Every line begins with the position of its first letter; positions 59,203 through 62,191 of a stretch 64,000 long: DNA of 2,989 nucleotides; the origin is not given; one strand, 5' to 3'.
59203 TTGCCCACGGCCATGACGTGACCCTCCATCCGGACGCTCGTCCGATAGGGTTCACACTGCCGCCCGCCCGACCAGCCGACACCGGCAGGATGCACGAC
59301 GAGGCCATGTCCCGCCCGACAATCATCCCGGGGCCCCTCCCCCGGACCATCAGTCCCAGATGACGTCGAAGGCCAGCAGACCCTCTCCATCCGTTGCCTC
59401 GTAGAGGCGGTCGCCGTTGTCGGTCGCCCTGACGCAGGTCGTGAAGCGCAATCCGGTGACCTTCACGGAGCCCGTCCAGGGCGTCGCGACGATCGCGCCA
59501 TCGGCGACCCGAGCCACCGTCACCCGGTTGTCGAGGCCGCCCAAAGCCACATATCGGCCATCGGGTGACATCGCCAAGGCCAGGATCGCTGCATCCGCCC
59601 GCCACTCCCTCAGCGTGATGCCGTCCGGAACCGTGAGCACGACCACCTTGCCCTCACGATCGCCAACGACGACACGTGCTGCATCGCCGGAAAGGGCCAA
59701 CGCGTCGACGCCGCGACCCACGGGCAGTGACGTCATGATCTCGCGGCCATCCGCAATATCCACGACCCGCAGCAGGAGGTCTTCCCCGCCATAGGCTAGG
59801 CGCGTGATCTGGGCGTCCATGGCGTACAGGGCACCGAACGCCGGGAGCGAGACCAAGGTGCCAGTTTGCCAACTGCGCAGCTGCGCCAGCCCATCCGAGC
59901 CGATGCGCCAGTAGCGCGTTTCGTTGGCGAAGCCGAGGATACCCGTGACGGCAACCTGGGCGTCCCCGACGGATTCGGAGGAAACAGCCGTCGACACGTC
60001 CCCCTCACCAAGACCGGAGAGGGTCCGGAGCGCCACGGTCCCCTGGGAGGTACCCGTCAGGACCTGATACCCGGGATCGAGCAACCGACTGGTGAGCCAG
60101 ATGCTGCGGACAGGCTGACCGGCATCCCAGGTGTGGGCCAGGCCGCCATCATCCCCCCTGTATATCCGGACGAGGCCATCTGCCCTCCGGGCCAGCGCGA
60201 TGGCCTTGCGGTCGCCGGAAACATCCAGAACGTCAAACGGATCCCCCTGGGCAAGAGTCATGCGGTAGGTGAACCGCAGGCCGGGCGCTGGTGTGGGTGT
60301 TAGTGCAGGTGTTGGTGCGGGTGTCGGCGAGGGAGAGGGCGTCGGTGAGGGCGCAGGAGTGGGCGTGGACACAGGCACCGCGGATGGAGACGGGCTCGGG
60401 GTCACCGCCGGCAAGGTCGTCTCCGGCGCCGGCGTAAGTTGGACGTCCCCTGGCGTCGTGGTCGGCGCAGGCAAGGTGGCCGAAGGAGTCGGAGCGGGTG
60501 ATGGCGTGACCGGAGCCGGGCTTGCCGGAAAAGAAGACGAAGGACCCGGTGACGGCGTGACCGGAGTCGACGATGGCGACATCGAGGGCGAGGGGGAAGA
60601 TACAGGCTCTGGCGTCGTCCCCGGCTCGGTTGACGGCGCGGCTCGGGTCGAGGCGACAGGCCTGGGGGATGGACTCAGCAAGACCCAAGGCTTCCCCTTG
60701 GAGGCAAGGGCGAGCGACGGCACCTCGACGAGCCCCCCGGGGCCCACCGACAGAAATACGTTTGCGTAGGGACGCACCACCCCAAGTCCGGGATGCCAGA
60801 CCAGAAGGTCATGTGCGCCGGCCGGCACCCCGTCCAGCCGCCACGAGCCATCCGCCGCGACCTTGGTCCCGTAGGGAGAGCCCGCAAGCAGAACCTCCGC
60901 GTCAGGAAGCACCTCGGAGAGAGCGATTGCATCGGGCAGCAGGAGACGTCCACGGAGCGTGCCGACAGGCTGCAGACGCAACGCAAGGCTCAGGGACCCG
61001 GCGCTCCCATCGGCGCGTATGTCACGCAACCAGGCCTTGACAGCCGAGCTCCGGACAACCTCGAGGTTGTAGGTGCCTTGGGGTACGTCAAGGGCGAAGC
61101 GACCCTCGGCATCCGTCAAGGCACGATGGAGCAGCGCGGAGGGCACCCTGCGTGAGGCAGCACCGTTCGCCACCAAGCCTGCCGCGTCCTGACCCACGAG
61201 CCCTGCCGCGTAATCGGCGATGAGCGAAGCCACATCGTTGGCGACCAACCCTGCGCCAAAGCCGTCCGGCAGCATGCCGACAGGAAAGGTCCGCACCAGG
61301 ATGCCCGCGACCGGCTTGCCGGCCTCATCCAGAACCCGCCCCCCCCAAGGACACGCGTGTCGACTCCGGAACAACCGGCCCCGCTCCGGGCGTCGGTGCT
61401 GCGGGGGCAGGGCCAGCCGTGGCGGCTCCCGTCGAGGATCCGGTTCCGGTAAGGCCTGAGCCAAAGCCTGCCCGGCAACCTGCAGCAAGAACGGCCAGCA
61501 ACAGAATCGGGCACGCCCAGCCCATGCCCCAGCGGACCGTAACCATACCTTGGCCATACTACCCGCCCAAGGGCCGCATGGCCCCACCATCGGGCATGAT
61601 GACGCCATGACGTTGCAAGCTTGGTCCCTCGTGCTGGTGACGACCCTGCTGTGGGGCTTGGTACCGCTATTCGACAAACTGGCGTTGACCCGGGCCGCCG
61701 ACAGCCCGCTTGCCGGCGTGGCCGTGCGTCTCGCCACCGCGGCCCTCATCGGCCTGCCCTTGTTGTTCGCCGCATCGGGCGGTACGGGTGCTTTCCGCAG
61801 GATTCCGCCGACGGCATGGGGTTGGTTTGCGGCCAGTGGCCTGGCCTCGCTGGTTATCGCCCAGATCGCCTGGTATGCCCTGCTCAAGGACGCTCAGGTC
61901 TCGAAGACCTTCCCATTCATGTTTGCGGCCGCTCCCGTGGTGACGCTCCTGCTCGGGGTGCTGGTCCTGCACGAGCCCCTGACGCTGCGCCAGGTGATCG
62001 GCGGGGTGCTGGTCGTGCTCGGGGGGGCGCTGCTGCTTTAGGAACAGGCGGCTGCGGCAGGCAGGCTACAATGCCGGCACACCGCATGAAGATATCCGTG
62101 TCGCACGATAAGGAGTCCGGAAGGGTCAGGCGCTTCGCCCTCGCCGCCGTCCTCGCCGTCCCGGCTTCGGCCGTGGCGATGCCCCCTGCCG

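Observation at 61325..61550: G8 homopolymer frameshift exactly between the lipoprotein signal peptide and mature domain of a WD40 surface-protein paralog (phase-variation-like switch)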

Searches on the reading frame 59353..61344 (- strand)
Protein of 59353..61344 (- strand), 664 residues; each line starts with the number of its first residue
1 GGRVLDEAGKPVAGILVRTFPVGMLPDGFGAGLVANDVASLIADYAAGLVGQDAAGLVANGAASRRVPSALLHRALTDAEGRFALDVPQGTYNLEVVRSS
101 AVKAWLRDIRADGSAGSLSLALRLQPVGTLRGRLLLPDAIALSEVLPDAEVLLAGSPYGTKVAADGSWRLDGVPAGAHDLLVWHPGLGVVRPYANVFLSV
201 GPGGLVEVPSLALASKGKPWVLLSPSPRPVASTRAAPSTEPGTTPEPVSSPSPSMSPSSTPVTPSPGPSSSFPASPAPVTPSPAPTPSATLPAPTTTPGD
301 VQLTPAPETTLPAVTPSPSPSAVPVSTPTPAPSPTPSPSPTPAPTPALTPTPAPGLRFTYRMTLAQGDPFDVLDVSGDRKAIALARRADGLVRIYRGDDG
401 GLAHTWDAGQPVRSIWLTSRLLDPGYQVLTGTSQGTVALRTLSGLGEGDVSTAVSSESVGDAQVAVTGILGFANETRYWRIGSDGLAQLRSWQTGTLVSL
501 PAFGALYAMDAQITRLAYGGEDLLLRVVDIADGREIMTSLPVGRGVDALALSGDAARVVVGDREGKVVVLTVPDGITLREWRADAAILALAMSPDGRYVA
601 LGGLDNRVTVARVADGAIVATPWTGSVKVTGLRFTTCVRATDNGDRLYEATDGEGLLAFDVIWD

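Call 40: search_protein_representatives(protein=window:59353-61344:-)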
Query: 664 residues. Proteins with E-value up to 0.001 (for the whole library): 15340; up to 1e-10: 1885; up to 1e-30: 9. The best 150 are listed.
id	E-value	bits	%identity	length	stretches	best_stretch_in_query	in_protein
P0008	2.6e-188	644.0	100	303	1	362-664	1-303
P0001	2.8e-107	376.2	41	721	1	2-663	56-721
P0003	1.7e-41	158.9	43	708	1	2-341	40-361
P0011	2.2e-40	155.2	38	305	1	388-663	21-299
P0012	3.8e-40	154.4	28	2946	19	514-636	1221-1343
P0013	8.2e-32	126.9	45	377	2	2-247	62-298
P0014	1.2e-31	126.4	29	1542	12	542-621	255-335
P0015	3.5e-31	124.8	30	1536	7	508-617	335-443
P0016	8.2e-31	123.6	33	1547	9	504-653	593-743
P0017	1.7e-30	122.5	43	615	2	2-276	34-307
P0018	3.7e-30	121.4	33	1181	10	545-620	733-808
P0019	3.8e-30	121.4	28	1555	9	464-614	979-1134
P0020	5.9e-30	120.7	29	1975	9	477-639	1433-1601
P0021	9.2e-30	120.1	44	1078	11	565-624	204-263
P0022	1.5e-29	119.4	28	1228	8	515-618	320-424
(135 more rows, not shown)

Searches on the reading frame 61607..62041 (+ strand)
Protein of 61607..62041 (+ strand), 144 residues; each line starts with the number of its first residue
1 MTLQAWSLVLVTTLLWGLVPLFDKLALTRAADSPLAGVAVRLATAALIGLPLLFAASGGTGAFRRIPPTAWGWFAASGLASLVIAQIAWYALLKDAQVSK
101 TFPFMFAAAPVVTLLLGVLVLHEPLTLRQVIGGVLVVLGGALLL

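Call 15: find_encoding_contigs(protein=window:61607-62041:+, flank=2500, max_places=10)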
Protein window:61607-62041:+ (144 aa): 21 contigs read that carry it; 9 places shown.
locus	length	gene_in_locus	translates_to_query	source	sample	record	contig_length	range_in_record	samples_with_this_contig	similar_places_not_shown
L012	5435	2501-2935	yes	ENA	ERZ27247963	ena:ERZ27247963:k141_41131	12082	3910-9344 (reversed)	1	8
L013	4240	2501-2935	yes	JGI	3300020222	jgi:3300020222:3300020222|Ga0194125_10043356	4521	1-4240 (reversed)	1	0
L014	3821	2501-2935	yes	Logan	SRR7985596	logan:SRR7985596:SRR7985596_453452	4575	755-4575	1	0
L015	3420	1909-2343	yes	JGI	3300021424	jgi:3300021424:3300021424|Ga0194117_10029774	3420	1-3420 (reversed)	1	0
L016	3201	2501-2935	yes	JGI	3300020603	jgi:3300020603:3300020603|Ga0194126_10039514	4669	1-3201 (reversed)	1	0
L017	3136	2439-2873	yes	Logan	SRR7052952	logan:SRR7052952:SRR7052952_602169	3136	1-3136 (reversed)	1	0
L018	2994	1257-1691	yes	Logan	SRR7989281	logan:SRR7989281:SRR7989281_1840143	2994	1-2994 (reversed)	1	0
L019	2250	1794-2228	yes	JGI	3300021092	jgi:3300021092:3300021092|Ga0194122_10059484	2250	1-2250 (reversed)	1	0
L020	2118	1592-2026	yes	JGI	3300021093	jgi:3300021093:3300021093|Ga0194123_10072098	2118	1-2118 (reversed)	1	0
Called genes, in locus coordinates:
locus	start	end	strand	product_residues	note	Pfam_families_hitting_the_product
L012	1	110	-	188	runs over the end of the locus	-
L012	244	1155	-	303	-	PF24817:WD40_WDHD1_1st (faint), PF24807:WD40_CDC20-Fz (faint), PF25174:Beta-prop_THOC3, PF23381:Beta-prop_IFT122_1st (weak), PF23414:Beta-prop_EML_2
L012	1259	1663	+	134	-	-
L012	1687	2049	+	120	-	-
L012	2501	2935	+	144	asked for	PF00892:EamA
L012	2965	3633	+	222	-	-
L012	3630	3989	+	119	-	-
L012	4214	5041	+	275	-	-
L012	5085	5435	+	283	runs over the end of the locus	PF03781:FGE-sulfatase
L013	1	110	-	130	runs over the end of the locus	?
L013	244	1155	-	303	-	PF24817:WD40_WDHD1_1st (faint), PF24807:WD40_CDC20-Fz (faint), PF25174:Beta-prop_THOC3, PF23381:Beta-prop_IFT122_1st (weak), PF23414:Beta-prop_EML_2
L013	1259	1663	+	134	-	-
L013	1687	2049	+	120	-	-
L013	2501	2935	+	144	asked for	PF00892:EamA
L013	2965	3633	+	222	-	-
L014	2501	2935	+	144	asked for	PF00892:EamA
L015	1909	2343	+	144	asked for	PF00892:EamA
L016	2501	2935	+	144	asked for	PF00892:EamA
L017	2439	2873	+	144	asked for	PF00892:EamA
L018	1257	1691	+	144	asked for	PF00892:EamA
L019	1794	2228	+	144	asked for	PF00892:EamA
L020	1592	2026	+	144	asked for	PF00892:EamA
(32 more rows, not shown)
